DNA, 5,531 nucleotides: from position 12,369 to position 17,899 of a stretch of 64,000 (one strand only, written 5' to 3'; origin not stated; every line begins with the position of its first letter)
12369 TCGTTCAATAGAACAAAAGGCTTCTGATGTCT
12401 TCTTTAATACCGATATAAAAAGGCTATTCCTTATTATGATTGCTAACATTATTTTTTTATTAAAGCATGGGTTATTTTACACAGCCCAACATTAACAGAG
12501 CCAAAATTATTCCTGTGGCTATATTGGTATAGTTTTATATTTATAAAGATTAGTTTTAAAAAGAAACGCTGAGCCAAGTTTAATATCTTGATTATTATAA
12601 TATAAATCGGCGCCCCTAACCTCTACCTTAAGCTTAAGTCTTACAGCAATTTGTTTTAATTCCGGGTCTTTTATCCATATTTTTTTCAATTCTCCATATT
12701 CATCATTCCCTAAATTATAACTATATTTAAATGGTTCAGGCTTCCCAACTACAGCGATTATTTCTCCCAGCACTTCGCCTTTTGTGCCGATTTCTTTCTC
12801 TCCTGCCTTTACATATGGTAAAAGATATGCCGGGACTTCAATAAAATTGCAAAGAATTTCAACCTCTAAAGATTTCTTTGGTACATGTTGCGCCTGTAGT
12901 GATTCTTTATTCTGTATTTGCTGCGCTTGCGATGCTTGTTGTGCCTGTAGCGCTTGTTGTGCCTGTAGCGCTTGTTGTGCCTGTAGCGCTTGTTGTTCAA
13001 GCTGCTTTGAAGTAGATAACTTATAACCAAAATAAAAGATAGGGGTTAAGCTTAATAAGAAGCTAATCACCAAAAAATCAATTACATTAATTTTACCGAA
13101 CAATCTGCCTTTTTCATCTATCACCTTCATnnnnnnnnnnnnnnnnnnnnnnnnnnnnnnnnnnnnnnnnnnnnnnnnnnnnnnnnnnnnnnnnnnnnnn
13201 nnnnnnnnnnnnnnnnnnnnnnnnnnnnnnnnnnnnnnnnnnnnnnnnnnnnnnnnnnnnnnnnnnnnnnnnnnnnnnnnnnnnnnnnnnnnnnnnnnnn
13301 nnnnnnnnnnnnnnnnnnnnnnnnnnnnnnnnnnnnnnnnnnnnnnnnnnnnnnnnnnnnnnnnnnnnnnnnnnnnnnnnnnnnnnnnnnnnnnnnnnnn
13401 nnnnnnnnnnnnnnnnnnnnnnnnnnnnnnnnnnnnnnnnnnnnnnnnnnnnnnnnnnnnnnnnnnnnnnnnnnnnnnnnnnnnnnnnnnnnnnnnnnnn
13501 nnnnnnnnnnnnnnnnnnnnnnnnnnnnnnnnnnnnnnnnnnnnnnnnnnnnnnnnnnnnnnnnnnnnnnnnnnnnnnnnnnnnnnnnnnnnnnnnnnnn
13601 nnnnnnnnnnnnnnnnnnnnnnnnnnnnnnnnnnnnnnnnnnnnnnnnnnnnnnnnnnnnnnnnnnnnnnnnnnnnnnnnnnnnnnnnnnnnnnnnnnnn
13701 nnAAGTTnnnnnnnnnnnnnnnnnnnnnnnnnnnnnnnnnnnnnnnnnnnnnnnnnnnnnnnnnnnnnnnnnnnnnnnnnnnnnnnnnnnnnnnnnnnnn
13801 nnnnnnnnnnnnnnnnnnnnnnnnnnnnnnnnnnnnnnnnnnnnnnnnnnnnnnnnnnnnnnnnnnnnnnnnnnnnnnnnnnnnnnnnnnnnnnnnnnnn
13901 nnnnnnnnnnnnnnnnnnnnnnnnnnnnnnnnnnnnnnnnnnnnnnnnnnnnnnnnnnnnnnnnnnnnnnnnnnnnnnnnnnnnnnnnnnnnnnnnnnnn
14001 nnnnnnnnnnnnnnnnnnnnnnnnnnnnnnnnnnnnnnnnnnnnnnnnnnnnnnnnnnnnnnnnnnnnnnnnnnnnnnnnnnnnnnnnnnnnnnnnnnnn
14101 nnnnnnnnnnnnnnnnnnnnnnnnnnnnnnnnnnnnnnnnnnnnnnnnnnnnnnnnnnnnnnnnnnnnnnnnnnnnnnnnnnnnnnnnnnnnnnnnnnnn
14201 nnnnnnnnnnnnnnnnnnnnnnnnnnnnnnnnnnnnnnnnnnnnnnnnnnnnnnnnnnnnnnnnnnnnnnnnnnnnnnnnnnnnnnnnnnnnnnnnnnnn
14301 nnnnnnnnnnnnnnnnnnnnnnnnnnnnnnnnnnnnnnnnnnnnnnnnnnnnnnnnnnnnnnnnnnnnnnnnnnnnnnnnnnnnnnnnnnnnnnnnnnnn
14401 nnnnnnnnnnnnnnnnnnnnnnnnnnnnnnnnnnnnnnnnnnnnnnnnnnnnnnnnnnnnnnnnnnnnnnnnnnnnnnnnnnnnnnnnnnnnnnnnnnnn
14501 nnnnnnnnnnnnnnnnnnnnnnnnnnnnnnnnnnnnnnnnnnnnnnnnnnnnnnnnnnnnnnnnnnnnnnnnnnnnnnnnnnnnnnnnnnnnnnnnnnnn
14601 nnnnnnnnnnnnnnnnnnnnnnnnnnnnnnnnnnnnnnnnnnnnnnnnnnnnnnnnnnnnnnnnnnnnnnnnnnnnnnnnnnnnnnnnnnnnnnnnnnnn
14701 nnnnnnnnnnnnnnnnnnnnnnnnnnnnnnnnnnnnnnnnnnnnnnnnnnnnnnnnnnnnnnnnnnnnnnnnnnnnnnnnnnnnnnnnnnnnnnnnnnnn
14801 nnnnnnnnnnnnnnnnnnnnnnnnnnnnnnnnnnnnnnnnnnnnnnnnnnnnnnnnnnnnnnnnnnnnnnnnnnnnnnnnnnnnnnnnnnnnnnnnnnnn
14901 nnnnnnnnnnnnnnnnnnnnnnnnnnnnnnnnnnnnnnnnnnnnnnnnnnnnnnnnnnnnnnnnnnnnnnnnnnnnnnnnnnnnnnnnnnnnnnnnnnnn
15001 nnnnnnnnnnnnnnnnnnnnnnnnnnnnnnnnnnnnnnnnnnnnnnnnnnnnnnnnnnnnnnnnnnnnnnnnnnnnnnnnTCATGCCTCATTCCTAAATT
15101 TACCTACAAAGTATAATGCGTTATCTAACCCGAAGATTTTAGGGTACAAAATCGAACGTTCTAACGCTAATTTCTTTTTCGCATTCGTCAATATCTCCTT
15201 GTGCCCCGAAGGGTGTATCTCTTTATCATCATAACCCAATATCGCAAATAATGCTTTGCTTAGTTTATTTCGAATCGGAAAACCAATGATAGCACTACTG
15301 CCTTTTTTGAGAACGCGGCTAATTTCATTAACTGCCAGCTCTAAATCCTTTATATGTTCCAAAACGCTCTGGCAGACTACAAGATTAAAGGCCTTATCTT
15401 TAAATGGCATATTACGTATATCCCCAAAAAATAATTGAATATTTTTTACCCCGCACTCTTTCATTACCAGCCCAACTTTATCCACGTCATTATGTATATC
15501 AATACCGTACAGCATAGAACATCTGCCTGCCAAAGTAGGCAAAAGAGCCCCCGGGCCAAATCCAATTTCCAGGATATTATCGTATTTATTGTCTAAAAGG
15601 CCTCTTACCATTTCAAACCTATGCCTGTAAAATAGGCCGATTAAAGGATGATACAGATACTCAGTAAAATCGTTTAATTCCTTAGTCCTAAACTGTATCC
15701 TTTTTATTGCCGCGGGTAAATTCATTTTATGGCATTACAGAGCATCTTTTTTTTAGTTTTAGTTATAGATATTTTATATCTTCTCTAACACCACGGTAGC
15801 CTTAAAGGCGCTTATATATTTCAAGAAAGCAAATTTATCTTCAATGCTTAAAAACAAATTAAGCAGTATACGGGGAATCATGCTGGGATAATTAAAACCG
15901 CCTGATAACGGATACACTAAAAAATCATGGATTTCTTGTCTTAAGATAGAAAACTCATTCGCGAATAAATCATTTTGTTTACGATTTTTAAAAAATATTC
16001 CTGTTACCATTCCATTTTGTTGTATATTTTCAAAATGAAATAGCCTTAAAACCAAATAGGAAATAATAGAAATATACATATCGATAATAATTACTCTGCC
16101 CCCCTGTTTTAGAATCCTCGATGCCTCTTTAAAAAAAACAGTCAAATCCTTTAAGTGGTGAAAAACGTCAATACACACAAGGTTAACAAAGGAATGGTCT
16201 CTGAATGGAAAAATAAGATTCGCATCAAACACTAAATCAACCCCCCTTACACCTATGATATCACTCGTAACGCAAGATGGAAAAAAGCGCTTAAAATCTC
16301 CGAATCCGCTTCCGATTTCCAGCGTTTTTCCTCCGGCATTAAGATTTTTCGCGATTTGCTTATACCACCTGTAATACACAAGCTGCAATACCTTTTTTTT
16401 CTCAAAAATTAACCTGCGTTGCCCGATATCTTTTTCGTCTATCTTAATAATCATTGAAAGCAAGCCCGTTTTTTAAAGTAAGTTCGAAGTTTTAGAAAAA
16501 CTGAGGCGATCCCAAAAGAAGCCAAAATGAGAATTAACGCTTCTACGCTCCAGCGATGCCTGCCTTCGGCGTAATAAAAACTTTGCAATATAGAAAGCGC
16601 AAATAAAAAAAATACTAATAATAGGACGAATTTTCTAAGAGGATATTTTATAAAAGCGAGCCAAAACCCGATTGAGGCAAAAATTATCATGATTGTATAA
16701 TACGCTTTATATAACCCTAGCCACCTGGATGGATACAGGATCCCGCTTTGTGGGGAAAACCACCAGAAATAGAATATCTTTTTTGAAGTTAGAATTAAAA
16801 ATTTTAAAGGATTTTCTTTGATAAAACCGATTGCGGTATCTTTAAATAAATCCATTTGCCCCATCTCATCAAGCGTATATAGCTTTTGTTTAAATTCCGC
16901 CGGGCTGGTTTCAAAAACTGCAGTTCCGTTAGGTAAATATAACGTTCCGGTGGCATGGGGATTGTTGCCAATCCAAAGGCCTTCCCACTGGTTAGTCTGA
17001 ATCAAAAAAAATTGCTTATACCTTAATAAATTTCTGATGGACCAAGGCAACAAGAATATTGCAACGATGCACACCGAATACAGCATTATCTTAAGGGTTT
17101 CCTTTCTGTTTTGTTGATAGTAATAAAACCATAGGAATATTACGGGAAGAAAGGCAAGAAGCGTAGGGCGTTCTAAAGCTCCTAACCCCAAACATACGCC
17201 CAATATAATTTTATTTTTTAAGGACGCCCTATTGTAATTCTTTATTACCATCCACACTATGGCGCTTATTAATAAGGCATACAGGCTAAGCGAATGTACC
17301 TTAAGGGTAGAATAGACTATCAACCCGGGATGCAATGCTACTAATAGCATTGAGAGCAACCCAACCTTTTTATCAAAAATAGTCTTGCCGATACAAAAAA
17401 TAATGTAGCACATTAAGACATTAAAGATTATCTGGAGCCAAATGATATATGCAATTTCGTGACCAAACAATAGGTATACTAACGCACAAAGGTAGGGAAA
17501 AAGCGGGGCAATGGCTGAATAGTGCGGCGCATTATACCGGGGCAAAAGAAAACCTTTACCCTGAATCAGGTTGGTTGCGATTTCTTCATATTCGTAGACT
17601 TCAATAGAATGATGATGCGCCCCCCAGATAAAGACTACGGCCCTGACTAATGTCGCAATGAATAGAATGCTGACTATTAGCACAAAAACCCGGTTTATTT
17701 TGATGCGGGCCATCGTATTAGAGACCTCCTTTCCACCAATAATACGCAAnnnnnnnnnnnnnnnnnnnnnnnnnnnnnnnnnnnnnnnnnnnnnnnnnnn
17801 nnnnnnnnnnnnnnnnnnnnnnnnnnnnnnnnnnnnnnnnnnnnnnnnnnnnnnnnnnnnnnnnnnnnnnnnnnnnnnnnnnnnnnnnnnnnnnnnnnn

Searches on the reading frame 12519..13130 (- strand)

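Call 28: search_protein_families(library=pfam, proteins=[window:12519-13130:-], max_evalue=0.0001)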
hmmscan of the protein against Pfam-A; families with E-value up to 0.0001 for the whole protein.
window:12519-13130:- (203 aa): 1 family
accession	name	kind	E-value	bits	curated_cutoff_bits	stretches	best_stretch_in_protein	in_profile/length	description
PF14221.11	DUF4330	-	7.8e-18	65.6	27.6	1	1-77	1-77/167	Domain of unknown function (DUF4330)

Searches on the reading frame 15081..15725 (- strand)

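Call 4: search_protein_families(library=pfam, proteins=[window:15081-15725:-], max_evalue=0.01)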
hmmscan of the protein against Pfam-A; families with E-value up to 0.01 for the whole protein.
window:15081-15725:- (214 aa): 9 families
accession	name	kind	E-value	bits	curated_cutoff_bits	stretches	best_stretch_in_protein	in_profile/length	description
PF08241.18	Methyltransf_11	-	7.8e-18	65.3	21.2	1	52-146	1-94/95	Methyltransferase domain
PF13649.12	Methyltransf_25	-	4.2e-14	53.4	27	1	51-142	1-96/97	Methyltransferase domain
PF13847.12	Methyltransf_31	-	3.1e-12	46.8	27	1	47-147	3-109/145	Methyltransferase domain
PF13489.12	Methyltransf_23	-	1.5e-08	35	27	1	45-147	20-116/164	Methyltransferase domain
PF08242.18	Methyltransf_12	-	6e-08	33.7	30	1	52-142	1-95/98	Methyltransferase domain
PF01209.24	Ubie_methyltran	-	4.7e-06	26.6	20.1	1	64-144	67-148/233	ubiE/COQ5 methyltransferase family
PF05401.17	NodS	-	0.00017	21.9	24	1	43-157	39-153/201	Nodulation protein S (NodS)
PF07021.18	MetW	-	0.00026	21.1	21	1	37-150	4-110/193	Methionine biosynthesis protein MetW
PF05148.21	Methyltransf_8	-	0.0094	16.3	27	0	99-147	109-156/219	Hypothetical methyltransferase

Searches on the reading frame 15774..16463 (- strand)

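Call 4: search_protein_families(library=pfam, proteins=[window:15774-16463:-], max_evalue=0.01)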
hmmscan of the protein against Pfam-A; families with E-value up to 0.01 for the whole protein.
window:15774-16463:- (229 aa): 5 families
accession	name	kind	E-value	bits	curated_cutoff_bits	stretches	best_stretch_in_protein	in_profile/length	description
PF08241.18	Methyltransf_11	-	1.3e-09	39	21.2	1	78-126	48-95/95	Methyltransferase domain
PF13489.12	Methyltransf_23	-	1.8e-06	28.2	27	1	32-128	11-118/164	Methyltransferase domain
PF08242.18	Methyltransf_12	-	0.00023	22.3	30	1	91-124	65-98/98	Methyltransferase domain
PF13649.12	Methyltransf_25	-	0.00023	22.2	27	1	85-122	58-97/97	Methyltransferase domain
PF13847.12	Methyltransf_31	-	0.0039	17.3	27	0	85-130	66-113/145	Methyltransferase domain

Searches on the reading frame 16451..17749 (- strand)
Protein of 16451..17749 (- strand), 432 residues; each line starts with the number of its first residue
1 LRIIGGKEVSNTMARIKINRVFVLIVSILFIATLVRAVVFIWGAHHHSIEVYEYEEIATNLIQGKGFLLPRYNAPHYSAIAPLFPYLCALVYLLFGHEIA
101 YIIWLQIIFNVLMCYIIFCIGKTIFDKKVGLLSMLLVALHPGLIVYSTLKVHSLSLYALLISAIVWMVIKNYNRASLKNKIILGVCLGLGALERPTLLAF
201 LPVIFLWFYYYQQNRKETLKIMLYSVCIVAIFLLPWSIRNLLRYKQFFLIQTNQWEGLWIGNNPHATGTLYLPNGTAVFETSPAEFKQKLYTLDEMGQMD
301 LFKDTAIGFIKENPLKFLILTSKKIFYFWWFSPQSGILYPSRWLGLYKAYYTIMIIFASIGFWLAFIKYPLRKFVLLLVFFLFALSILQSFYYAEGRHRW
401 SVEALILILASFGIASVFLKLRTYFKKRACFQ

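Call 4: search_protein_families(library=pfam, proteins=[window:16451-17749:-], max_evalue=0.01)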
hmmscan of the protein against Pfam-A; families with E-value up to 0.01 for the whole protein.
window:16451-17749:- (432 aa): 2 families
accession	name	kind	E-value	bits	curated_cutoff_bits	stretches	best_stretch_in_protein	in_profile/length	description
PF13231.12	PMT_2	-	2.9e-13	50.8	26.1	1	81-236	3-157/160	Dolichyl-phosphate-mannose-protein mannosyltransferase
PF03901.23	Glyco_transf_22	-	4.3e-06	26.6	23.8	1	28-234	2-218/414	Alg9-like mannosyltransferase family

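Call 5: search_protein_families(library=ncbifam, proteins=[window:16451-17749:-], max_evalue=0.01)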
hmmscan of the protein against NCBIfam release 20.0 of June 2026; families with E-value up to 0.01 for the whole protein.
window:16451-17749:- (432 aa): 2 families
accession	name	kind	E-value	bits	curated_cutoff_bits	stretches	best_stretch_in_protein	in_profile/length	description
NF047440.1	LA3751_2_3_fam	subfamily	7.7e-08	31.6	200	1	81-248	82-248/460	LA_3751/LA_3752 family putative glycosyltransferase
TIGR04154.1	archaeo_STT3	subfamily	2.5e-06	26.2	450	1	81-209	70-223/831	oligosaccharyl transferase, archaeosortase A system-associated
